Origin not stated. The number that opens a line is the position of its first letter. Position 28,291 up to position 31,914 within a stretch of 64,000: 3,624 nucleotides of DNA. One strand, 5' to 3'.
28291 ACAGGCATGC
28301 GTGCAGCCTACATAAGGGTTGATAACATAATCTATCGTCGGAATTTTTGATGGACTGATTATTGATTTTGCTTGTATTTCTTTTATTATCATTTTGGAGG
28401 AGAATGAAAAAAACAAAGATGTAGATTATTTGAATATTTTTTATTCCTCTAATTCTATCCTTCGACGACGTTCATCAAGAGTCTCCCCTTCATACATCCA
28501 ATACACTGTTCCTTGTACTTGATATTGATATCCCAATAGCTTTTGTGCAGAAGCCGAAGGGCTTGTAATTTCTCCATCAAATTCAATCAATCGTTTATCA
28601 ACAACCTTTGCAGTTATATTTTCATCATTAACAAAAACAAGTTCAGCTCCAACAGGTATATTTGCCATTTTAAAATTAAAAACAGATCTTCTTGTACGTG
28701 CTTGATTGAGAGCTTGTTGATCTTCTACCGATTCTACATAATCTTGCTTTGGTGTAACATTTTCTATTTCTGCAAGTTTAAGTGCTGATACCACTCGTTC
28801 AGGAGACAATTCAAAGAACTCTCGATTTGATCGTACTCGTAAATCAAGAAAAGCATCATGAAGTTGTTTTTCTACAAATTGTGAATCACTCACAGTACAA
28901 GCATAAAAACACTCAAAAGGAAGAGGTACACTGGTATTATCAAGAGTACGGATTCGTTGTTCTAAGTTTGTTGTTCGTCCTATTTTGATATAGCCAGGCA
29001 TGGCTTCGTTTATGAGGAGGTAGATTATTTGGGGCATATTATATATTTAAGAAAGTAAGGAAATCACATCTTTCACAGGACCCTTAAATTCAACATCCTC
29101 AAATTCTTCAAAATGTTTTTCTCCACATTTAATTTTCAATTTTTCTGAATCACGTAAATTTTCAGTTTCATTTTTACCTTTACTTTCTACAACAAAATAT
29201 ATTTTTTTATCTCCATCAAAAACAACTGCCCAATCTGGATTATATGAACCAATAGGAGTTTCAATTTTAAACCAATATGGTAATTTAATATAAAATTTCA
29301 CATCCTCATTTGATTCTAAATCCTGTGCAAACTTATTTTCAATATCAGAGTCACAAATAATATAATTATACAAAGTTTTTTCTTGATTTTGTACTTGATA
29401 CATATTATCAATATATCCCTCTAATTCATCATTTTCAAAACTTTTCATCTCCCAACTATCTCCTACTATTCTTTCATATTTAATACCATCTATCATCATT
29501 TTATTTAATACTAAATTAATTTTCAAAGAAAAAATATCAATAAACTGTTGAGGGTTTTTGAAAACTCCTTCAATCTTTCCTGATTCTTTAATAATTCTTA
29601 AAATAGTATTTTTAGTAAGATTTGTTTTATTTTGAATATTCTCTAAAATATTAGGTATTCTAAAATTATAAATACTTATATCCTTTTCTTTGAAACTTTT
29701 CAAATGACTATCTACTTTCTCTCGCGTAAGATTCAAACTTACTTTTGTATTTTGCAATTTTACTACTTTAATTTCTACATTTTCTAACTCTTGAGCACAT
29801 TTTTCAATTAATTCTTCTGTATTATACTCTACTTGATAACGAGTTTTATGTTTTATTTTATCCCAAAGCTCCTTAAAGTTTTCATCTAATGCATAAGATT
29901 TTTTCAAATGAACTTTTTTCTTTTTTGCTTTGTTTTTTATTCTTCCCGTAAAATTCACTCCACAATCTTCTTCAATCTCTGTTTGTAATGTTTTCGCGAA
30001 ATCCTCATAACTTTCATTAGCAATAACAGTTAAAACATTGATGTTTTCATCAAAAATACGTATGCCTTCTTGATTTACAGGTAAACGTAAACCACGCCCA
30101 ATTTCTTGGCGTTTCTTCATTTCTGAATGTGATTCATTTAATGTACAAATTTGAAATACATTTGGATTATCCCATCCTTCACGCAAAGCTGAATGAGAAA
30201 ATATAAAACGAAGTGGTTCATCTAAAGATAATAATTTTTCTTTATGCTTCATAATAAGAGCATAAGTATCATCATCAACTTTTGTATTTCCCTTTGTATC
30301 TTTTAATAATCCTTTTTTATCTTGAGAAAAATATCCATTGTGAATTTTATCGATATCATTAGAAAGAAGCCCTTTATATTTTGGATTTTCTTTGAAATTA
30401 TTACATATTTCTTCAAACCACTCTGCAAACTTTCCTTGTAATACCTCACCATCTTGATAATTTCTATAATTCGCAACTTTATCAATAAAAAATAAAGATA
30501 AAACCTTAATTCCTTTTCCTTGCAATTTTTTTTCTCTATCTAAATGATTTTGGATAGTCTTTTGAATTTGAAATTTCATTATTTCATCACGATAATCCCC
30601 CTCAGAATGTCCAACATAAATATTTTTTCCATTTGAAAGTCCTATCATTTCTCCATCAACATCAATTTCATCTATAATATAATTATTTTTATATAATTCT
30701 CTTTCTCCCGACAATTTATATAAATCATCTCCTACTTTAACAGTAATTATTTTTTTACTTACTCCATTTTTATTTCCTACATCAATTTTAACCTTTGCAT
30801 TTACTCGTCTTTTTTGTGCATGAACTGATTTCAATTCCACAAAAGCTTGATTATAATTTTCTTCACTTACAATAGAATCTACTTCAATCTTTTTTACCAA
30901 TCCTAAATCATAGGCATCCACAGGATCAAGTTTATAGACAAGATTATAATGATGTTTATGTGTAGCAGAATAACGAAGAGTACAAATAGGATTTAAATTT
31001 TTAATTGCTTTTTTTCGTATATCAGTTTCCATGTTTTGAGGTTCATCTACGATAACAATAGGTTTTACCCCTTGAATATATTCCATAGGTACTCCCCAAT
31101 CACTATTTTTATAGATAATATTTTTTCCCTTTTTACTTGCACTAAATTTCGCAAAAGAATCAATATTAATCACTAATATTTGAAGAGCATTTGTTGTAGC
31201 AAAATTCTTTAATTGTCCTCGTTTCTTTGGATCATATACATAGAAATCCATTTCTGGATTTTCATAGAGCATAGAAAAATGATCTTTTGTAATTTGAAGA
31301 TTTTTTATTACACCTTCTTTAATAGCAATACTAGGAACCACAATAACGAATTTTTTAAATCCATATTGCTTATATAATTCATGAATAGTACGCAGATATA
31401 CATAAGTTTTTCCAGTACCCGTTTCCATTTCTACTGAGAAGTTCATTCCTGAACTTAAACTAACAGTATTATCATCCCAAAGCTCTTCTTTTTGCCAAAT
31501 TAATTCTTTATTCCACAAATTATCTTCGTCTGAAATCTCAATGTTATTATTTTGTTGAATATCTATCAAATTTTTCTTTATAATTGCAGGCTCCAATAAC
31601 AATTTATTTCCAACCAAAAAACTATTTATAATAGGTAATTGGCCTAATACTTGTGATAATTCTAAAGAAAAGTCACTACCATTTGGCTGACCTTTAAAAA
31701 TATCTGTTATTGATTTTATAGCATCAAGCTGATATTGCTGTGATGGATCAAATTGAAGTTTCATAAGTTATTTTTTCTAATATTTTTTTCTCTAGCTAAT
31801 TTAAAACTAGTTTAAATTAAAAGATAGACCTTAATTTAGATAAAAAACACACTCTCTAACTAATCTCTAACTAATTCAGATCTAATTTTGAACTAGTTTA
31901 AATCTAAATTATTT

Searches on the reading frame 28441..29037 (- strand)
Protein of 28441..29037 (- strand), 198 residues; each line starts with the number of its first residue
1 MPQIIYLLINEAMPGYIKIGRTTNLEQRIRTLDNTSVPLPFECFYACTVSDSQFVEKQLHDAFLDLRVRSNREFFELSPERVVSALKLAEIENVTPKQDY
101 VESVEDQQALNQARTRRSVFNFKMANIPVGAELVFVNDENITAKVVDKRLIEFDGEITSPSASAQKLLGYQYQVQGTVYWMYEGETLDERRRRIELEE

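Call 3: search_protein_families(library=pfam, proteins=[window:28441-29037:-], max_evalue=1)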
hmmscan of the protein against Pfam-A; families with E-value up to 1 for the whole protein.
window:28441-29037:- (198 aa): 2 families
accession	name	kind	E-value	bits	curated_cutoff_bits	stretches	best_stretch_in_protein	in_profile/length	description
PF10544.15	T5orf172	-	8.5e-17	62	20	1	4-87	2-98/101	T5orf172 domain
PF13455.12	MUG113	-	1.4e-15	58.1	22.3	1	18-87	2-71/73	Meiotically up-regulated gene 113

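Call 4: search_protein_families(library=padloc, proteins=[window:28441-29037:-], max_evalue=1)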
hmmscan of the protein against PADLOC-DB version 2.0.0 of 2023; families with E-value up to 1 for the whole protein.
window:28441-29037:- (198 aa): 6 families
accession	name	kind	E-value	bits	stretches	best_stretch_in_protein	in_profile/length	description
PDLC05041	PDC-S57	-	1.4e-72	241.7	1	2-195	5-207/212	-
PDLC05043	PDC-S57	-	6.3e-54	180.9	1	3-195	5-217/221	-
PDLC05042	PDC-S57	-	1.3e-13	49.2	1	2-91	7-99/245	-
PDLC05040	PDC-S57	-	7.1e-08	30.6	1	4-112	5-115/229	-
PDLC03977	PD-Lambda-1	-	5.2e-07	26.9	1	18-111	373-476/496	-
PDLC03976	PD-Lambda-1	-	2.3e-06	24.7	1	18-114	374-480/491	-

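Call 5: search_protein_families(library=ncbifam, proteins=[window:28441-29037:-], max_evalue=1)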
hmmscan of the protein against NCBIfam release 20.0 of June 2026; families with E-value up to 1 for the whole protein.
window:28441-29037:- (198 aa): 0 families

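Call 8: search_protein_families(library=phrogs, proteins=[window:28441-29037:-], max_evalue=1)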
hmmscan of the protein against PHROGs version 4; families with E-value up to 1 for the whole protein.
window:28441-29037:- (198 aa): 16 families
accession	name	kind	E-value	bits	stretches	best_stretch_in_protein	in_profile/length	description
phrog_18781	-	unknown function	4e-21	76.4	1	5-149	9-161/222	-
phrog_16524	-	unknown function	1.1e-14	55.7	1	5-87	27-111/215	-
phrog_8430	-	unknown function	4.2e-14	53.2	1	5-114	297-400/439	-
phrog_36333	-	unknown function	2.2e-12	48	1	4-87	5-90/199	-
phrog_15085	-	unknown function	1e-10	42.9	1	2-80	3-85/103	-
phrog_8130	-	unknown function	7.6e-10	39.4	1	7-95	183-268/434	-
phrog_5032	-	unknown function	1e-07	32.7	1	5-88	80-159/178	-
phrog_18411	-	DNA, RNA and nucleotide metabolism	2.5e-06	28.3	1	6-106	6-104/236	homing endonuclease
phrog_681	-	DNA, RNA and nucleotide metabolism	1e-05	25.4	1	5-105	442-552/576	endonuclease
phrog_1847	-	unknown function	4.2e-05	23.6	1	18-94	367-448/474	-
phrog_4284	-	unknown function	0.00045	21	1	4-82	86-158/171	-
phrog_8604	-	unknown function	0.00097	19.8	1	14-82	133-191/200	-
phrog_20855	-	unknown function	0.1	13.6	1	66-92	18-44/68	-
phrog_25651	-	moron, auxiliary metabolic gene and host takeover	0.16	12.9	1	86-145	90-150/166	membrane protein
phrog_35456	-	unknown function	0.2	12.4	0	15-49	18-53/189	-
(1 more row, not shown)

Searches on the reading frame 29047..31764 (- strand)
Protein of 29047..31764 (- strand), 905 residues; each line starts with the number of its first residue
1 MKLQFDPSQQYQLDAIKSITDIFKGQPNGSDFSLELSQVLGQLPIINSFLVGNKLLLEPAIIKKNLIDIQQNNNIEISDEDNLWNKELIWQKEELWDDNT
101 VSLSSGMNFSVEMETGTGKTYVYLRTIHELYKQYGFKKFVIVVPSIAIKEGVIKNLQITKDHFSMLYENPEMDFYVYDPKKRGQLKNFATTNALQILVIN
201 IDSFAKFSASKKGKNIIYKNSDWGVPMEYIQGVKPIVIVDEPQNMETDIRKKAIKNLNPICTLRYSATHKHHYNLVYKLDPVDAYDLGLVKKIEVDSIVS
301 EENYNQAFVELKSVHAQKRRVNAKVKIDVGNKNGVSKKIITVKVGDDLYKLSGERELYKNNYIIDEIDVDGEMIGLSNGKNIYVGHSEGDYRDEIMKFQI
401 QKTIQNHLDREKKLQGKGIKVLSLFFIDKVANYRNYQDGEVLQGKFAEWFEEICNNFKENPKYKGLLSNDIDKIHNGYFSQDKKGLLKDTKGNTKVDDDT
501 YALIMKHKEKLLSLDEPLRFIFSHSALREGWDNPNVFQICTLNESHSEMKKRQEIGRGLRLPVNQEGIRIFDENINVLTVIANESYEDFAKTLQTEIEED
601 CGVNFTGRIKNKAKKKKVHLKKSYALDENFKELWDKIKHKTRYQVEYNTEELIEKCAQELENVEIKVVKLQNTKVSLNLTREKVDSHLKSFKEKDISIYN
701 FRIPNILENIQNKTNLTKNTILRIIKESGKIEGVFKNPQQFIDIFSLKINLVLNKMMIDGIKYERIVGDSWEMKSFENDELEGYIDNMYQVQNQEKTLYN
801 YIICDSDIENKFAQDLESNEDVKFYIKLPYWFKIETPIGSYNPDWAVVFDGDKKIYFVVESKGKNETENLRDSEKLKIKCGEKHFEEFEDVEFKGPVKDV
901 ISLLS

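Call 3: search_protein_families(library=pfam, proteins=[window:29047-31764:-], max_evalue=1)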
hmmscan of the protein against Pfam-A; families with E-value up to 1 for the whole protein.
window:29047-31764:- (905 aa): 5 families
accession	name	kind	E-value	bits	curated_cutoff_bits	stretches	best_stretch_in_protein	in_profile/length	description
PF19778.5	RE_endonuc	-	8.6e-39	132.1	23.4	1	795-898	1-106/108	Endonuclease domain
PF04851.21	ResIII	-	2e-13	51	22.5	1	108-270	25-163/164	Type III restriction enzyme, res subunit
PF00270.35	DEAD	-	2e-09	37.8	26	1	103-270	11-161/167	DEAD/DEAH box helicase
PF02562.22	PhoH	-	0.007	16.3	27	1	114-152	27-65/205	PhoH-like protein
PF00338.27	Ribosomal_S10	-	0.075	13.8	21.2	1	597-663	22-93/98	Ribosomal protein S10p/S20e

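Call 4: search_protein_families(library=padloc, proteins=[window:29047-31764:-], max_evalue=1)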
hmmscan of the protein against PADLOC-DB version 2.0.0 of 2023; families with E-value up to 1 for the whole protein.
window:29047-31764:- (905 aa): 12 families
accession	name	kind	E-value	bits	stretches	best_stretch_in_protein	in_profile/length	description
PDLC03647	REase_III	-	6.8e-288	956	2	1-605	1-594/989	Type III restriction enzyme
PDLC03649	REase_III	-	9.7e-97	322.9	2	109-601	77-577/973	Type III restriction enzyme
PDLC03650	REase_III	-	4.7e-11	39.8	2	517-565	377-425/898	Type III restriction enzyme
PDLC03648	REase_III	-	8.7e-10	35.3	1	521-589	314-379/871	Type III restriction enzyme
PDLC03653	REase_III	-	2.8e-07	27.1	1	509-610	417-516/883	Type III restriction enzyme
PDLC04140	mad8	-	0.00035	18.2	1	92-147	13-68/314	mads_8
PDLC01439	typeIV_DinG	-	0.0037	14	1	102-154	30-77/575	CAS-IV-A; associated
PDLC01321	typeIV_DinG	-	0.0061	13.4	1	111-157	21-67/559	CAS-IV-A; associated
PDLC01763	Cas3b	-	0.009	12.8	1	108-157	265-314/762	-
PDLC01007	typeIV_DinG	-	0.009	12.6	1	111-157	21-67/676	CRISPR type AFERR-associated DEAD/DEAH-box helicase Csf4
PDLC01730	typeIV_DinG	-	0.015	11.6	1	95-157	128-189/802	Csf4_1_IVA1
PDLC01729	typeIV_DinG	-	0.089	9.5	1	111-153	44-86/666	Csf4_0_IVA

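Call 5: search_protein_families(library=ncbifam, proteins=[window:29047-31764:-], max_evalue=1)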
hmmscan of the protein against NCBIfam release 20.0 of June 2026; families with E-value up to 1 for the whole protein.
window:29047-31764:- (905 aa): 6 families
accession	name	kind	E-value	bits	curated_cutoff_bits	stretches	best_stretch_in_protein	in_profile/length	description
NF012027.0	PRK15483.1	equivalog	2.1e-107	360.3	564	2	70-620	35-603/986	type III restriction-modification system endonuclease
NF046055.1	restr_BPTD_3080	equivalog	3.2e-10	38.6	800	1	463-869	523-928/970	BPTD_3080 family restriction endonuclease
TIGR03117.2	cas_csf4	equivalog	0.00066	18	400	1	111-160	152-200/800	type IV CRISPR-associated DEAD/DEAH-box helicase Csf4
TIGR00595.1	priA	equivalog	0.05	12.2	230.35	1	115-157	6-46/509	replication restart helicase PriA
NF004067.0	PRK05580.1-4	equivalog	0.097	11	763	1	115-149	231-263/737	primosomal protein N'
NF004070.0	PRK05580.2-2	equivalog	0.17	10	921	1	113-155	224-264/729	primosomal protein N'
